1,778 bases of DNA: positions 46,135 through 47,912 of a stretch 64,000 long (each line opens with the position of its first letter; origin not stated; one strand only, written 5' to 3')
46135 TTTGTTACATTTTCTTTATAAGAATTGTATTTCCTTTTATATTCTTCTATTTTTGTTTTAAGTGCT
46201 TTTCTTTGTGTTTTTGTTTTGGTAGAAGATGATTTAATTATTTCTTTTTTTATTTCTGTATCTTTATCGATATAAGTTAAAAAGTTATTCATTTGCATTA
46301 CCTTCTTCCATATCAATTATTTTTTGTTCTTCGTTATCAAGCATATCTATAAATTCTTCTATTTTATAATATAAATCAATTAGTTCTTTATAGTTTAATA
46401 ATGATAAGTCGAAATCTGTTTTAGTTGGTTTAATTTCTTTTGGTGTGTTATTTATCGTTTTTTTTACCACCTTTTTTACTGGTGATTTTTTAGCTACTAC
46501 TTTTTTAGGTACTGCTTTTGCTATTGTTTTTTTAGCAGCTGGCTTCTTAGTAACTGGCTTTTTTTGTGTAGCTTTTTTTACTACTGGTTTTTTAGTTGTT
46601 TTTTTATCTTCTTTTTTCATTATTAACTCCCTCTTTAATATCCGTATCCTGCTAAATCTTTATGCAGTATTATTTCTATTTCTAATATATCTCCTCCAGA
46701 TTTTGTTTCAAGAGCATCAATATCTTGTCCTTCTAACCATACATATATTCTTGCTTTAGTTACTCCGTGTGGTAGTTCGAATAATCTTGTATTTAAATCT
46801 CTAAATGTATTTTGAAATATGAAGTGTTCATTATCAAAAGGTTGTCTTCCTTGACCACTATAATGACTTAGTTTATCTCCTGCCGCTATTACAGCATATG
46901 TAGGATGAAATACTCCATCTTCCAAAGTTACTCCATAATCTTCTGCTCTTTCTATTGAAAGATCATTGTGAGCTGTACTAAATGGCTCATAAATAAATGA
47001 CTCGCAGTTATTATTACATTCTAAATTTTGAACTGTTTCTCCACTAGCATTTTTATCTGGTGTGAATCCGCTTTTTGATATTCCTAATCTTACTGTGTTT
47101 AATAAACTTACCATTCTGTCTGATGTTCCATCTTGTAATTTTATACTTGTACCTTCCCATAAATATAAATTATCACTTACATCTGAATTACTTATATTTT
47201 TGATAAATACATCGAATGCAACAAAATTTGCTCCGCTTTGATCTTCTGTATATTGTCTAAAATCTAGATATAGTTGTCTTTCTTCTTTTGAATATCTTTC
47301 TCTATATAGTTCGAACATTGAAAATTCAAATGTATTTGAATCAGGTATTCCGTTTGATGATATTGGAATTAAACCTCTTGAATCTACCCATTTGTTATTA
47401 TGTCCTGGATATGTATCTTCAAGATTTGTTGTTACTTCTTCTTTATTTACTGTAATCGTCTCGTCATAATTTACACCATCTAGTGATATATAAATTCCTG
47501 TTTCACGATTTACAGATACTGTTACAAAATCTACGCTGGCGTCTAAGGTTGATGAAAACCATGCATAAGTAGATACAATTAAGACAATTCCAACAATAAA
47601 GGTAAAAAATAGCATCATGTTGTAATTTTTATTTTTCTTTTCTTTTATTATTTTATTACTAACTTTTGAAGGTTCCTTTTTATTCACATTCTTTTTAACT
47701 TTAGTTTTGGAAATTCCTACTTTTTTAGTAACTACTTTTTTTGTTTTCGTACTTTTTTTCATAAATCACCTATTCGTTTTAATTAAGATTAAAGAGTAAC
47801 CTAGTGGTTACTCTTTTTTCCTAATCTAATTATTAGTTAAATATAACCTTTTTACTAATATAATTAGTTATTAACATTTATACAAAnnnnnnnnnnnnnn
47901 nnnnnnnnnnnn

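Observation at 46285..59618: About 13-kb locus combining three SipW-type peptidases, six TasA-superfamily secreted proteins and a membrane McrB-like GTPase: candidate undescribed fibre/surface-assembly system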

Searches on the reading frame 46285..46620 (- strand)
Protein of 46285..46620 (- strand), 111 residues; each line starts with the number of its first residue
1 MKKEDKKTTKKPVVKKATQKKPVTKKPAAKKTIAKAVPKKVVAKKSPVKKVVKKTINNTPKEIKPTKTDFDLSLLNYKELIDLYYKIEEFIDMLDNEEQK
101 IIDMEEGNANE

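Call 6: search_protein_families(library=pfam, proteins=[window:46285-46620:-], max_evalue=0.1)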
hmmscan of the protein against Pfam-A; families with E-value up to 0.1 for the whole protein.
window:46285-46620:- (111 aa): 3 families
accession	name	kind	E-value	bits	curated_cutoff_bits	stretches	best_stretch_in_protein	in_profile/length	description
PF18397.6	IKBKB_SDD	-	0.003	17.4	25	1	34-106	188-260/275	IQBAL scaffold dimerization domain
PF07382.16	HC2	-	0.0045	17.6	40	1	3-38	109-146/194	Histone H1-like nucleoprotein HC2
PF01601.21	CoV_S2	-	0.072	12.1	40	1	30-106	424-493/521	Coronavirus spike glycoprotein S2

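Call 78: search_protein_families(library=padloc, proteins=[window:46285-46620:-], max_evalue=0.01)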
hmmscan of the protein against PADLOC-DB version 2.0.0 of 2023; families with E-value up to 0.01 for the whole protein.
window:46285-46620:- (111 aa): 0 families

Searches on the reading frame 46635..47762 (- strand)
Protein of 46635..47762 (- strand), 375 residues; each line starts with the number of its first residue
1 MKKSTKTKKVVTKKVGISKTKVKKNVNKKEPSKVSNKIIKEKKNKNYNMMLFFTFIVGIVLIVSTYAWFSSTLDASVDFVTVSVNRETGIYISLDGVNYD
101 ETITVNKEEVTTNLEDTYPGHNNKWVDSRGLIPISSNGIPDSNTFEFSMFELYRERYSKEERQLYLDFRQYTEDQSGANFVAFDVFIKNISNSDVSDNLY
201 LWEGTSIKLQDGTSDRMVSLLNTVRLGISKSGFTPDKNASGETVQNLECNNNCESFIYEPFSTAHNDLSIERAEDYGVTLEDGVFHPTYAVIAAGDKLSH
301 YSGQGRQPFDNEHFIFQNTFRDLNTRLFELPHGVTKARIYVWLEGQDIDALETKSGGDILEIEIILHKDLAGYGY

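Call 6: search_protein_families(library=pfam, proteins=[window:46635-47762:-], max_evalue=0.1)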
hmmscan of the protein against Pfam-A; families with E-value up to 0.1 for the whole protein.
window:46635-47762:- (375 aa): 1 family
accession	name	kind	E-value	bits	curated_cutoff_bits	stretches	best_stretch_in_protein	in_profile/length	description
PF17009.10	DUF5090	-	0.0015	19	27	1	3-80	3-83/187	Domain of unknown function (DUF5090)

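Call 40: find_homologous_proteins(query=window:46635-47762:-, max_evalue=0.001)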
Query window:46635-47762:- (375 aa): 311 proteins with E <= 0.001 among 3403 candidates; the best 120 are listed.
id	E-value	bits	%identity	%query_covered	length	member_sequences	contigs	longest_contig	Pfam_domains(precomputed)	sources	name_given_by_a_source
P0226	1.6e-248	842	100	100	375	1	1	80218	-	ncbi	-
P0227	2.4e-164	565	72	87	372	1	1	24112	-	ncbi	-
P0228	2.8e-162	558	69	95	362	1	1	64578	-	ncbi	-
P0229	1.8e-110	388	52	91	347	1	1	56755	-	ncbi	-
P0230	1.1e-99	352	50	93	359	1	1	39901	-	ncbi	-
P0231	2.0e-95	338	46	91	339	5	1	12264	-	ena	-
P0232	1.6e-93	332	48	93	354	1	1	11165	-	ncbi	-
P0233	6.2e-91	324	46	90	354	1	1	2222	-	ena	-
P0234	3.6e-90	321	46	89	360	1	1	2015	-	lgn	-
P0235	2.6e-88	315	45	88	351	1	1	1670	-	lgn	-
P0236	6.9e-88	314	45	95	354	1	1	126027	-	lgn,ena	-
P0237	7.3e-86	307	44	95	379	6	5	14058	-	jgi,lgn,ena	-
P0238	1.8e-85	306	43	90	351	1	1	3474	-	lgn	-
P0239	2.7e-85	305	44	87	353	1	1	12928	-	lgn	-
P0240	2.2e-84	302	45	87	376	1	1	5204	-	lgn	-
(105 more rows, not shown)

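Call 53: predict_structure(alignment_id=A6)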
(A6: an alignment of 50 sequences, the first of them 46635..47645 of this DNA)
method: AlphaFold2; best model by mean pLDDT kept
length: 336 residues; sequences in the alignment: 50
mean_pLDDT: 91.1   pTM: 0.86
mean pLDDT of the five models: 91.1, 89.5, 89.3, 89.2, 89.2
residues with pLDDT >= 90: 243; 70-90: 76; 50-70: 15; < 50: 2
segments of 3 or more residues with pLDDT < 50: none
pLDDT, mean of each block of 10 residues (from residue 1): 70 96 81 71 91 97 96 93 91 94 97 91 91 91 98 90 95 84 96 97 97 97 96 91 96 96 84 97 93 97 95 82 95 62
secondary structure, 60 per line:
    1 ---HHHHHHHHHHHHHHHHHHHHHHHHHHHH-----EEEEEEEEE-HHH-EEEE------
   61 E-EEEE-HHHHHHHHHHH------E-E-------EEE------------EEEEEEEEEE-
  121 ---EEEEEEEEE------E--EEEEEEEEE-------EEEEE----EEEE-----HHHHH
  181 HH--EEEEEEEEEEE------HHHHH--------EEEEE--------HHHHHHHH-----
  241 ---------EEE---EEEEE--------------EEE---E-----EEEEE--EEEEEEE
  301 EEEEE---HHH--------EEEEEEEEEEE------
elements in order: H4-31 E37-45 E51-54 E63-66 H68-78 E95-97 E110-119 E124-132 E142-150 E158-162 E167-170 H176-182 E185-195 H202-206 E215-219 H228-235 E250-252 E256-260 E275-277 E287-291 E294-305 E320-330
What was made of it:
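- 46635..47762 (-): K: secreted protein (STYA|WF) with a 47-residue Lys-rich N-terminal extension. Its fold is closest to donor-strand-exchange filament subunits. AF2 model with pLDDT 91.1 and pTM 0.86 (call 53).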
